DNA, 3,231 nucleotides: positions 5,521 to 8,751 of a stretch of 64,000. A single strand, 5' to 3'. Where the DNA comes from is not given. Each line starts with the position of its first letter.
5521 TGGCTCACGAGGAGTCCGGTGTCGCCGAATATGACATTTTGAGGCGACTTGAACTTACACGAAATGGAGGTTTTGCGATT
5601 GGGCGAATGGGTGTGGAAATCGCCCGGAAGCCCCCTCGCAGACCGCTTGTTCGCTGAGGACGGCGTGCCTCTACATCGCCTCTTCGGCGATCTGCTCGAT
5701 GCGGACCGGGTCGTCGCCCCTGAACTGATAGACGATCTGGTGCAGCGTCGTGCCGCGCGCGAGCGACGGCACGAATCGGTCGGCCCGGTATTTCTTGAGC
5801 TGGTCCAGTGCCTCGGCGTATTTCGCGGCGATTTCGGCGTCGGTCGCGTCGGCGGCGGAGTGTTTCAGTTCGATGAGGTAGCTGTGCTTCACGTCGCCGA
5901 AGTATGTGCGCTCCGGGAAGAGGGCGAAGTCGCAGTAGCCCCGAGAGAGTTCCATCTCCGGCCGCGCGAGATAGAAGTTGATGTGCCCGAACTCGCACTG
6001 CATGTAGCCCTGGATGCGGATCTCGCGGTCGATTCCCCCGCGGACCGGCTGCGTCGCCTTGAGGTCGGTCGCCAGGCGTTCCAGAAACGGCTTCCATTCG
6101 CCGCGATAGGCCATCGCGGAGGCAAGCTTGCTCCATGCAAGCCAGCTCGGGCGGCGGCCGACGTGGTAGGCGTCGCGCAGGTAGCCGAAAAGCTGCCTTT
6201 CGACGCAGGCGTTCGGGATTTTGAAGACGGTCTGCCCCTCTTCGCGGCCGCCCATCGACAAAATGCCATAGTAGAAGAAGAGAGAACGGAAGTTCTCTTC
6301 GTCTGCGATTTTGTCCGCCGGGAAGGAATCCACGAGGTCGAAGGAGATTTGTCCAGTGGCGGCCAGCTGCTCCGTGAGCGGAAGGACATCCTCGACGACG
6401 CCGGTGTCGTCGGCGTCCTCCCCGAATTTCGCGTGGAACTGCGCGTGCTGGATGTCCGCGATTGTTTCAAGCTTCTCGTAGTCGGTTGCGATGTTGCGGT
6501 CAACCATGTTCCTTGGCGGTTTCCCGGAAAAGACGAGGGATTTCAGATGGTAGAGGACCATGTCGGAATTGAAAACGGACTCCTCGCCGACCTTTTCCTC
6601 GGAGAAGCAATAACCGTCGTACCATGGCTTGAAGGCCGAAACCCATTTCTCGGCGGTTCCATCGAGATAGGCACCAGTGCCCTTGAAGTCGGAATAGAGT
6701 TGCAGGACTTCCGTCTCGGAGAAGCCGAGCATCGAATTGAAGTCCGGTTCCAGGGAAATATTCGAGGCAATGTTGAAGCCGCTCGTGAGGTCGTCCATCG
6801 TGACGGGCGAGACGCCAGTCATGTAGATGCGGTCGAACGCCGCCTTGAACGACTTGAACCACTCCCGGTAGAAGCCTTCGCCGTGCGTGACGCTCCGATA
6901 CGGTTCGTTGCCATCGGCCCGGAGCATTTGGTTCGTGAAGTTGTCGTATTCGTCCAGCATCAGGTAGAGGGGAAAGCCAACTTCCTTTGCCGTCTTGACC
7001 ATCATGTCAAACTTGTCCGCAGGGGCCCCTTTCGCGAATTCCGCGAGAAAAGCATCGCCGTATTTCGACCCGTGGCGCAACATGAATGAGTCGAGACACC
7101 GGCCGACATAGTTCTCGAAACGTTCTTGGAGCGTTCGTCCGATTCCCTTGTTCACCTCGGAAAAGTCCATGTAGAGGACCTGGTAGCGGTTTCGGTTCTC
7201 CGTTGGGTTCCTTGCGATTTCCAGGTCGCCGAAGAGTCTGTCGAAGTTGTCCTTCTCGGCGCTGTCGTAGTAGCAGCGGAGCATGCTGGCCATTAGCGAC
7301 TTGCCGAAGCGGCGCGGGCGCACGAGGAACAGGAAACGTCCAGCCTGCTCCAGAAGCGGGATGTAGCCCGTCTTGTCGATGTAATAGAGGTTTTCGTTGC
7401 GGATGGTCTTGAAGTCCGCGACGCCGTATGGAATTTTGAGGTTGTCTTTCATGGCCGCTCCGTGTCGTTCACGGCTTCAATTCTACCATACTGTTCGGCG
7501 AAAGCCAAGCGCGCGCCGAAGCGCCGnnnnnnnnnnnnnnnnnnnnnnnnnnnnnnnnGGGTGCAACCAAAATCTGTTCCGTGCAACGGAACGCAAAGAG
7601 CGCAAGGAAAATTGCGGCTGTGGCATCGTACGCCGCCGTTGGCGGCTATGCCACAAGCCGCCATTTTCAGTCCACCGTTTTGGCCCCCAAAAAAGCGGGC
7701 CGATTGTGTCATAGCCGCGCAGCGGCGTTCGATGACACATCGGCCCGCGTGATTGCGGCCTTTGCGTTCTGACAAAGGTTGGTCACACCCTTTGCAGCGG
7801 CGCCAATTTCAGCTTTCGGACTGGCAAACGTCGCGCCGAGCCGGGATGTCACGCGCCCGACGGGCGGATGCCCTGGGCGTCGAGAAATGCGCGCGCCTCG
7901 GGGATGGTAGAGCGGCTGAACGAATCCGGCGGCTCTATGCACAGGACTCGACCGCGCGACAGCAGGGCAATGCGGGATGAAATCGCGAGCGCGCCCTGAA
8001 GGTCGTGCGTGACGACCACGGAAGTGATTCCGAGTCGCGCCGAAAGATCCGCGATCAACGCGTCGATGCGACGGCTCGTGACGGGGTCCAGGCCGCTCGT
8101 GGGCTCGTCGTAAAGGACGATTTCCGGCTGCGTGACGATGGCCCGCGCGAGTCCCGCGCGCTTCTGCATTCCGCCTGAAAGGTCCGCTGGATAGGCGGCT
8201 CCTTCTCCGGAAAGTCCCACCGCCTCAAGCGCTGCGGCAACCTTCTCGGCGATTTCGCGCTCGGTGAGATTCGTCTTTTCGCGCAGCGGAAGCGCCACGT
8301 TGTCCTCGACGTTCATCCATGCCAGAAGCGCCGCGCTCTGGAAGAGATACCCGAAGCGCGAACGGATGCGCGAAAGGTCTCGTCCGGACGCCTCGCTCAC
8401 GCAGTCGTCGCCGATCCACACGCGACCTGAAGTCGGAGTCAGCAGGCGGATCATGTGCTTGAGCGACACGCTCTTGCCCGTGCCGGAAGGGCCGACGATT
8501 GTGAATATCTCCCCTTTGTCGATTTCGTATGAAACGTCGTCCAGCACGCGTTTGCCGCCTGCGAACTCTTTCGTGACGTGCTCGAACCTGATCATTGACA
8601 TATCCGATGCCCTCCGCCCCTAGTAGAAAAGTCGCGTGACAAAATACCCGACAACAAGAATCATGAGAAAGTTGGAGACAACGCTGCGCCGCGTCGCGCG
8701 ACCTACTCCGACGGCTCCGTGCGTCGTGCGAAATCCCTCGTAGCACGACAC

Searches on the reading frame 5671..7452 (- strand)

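Call 68: search_protein_families(library=pfam, proteins=[window:5671-7452:-], max_evalue=0.001)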
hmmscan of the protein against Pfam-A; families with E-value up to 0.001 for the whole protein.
window:5671-7452:- (593 aa): 2 families
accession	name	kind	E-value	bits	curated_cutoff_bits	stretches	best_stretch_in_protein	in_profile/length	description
PF09820.16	AAA-ATPase_like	-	3.6e-51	174.3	26.1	1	8-223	1-201/201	Predicted AAA-ATPase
PF08011.17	PDDEXK_9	-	4.4e-11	43.1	25.5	1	491-585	17-103/105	PD-(D/E)XK nuclease superfamily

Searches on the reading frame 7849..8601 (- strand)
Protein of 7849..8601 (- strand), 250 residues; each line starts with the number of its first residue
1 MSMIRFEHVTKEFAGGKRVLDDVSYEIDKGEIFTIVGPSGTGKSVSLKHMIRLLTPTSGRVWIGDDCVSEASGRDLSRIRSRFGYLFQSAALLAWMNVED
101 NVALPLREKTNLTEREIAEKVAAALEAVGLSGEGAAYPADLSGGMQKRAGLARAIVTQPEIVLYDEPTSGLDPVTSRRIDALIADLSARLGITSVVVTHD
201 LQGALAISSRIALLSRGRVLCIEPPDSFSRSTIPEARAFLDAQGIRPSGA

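Call 3: search_protein_families(library=pfam, proteins=[window:7849-8601:-], max_evalue=0.1)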
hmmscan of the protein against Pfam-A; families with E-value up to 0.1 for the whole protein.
window:7849-8601:- (250 aa): 10 families
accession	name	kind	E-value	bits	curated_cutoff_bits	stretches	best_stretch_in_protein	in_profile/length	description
PF00005.33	ABC_tran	-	7.8e-30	104.7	25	1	20-169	1-137/137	ABC transporter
PF13304.12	AAA_21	-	0.00022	21.8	27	1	106-200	217-299/304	AAA domain, putative AbiEii toxin, Type IV TA system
PF13191.12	AAA_16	-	0.0007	20.6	32.6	1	30-96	24-82/167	AAA ATPase domain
PF13401.12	AAA_22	-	0.00096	19.9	27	1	31-89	6-33/130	AAA domain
PF13555.12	AAA_29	-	0.0014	18.7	27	1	21-58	13-50/61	P-loop containing region of AAA domain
PF13481.12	AAA_25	-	0.0096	16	27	1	27-69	30-70/195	AAA domain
PF00437.27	T2SSE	-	0.017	14.2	24.9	1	32-79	144-192/370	Type II/IV secretion system protein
PF25199.1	nSTAND_NTPase5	-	0.025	14.8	34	1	26-54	37-65/145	Novel STAND NTPase 5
PF19044.6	P-loop_TraG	-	0.056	12.5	25.8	1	34-59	33-58/413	TraG P-loop domain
PF20703.3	nSTAND1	-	0.078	13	27.1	0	11-44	14-47/379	Novel STAND NTPase 1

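Call 4: search_protein_families(library=ncbifam, proteins=[window:7849-8601:-], max_evalue=0.1)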
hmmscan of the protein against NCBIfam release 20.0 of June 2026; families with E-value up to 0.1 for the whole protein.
window:7849-8601:- (250 aa): 189 families (the best 25 are shown)
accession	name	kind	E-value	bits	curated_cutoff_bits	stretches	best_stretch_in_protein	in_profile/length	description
NF008809.0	PRK11831.1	equivalog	2e-52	178.1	441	1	13-242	16-246/270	phospholipid ABC transporter ATP-binding protein MlaF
TIGR01186.1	proV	subfamily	1.8e-51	175.4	326.6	1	14-228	3-217/363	betaine/proline/choline family ABC transporter ATP-binding protein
TIGR02673.1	FtsE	equivalog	3.5e-51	173.9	264.85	1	3-217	1-213/214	cell division ATP-binding protein FtsE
TIGR03265.1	PhnT2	equivalog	3.9e-49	167.8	457.7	1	3-226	4-220/353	putative 2-aminoethylphosphonate ABC transporter ATP-binding protein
NF040933.2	ABC_arch_GlcV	equivalog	1e-47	162.8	450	1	4-225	3-226/357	glucose ABC transporter ATP-binding protein GlcV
NF006987.0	PRK09452.1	equivalog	1.2e-44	152.5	482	1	2-225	16-232/378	spermidine/putrescine ABC transporter ATP-binding protein PotA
TIGR02315.1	ABC_phnC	equivalog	1.8e-44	152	266.1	1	3-231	1-236/243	phosphonate ABC transporter ATP-binding protein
NF008513.0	PRK11432.1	equivalog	2.2e-44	151.8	496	1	4-230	7-226/351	ferric ABC transporter ATP-binding protein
TIGR03258.1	PhnT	equivalog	3.7e-44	151.2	499.15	1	3-221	8-220/359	2-aminoethylphosphonate ABC transport system ATP-binding subunit PhnT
TIGR02314.1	ABC_MetN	equivalog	3.8e-44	151.1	499.7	1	3-222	1-222/343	methionine ABC transporter ATP-binding protein MetN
TIGR00968.1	3a0106s01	subfamily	8.3e-44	149.9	342.75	1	5-230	2-220/237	sulfate ABC transporter ATP-binding protein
TIGR02982.1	heterocyst_DevA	subfamily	4.7e-43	147.3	295.8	1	6-219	7-219/220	ABC exporter ATP-binding subunit, DevA family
TIGR04521.1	ECF_ATPase_2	equivalog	5.6e-43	147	330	1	16-227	17-231/279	energy-coupling factor transporter ATPase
TIGR01187.1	potA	subfamily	1.4e-42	145.9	355.6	1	35-226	1-186/325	polyamine ABC transporter ATP-binding protein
TIGR03415.1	ABC_choXWV_ATP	equivalog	1.5e-42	145.9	483.75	1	20-226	40-250/382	choline ABC transporter ATP-binding protein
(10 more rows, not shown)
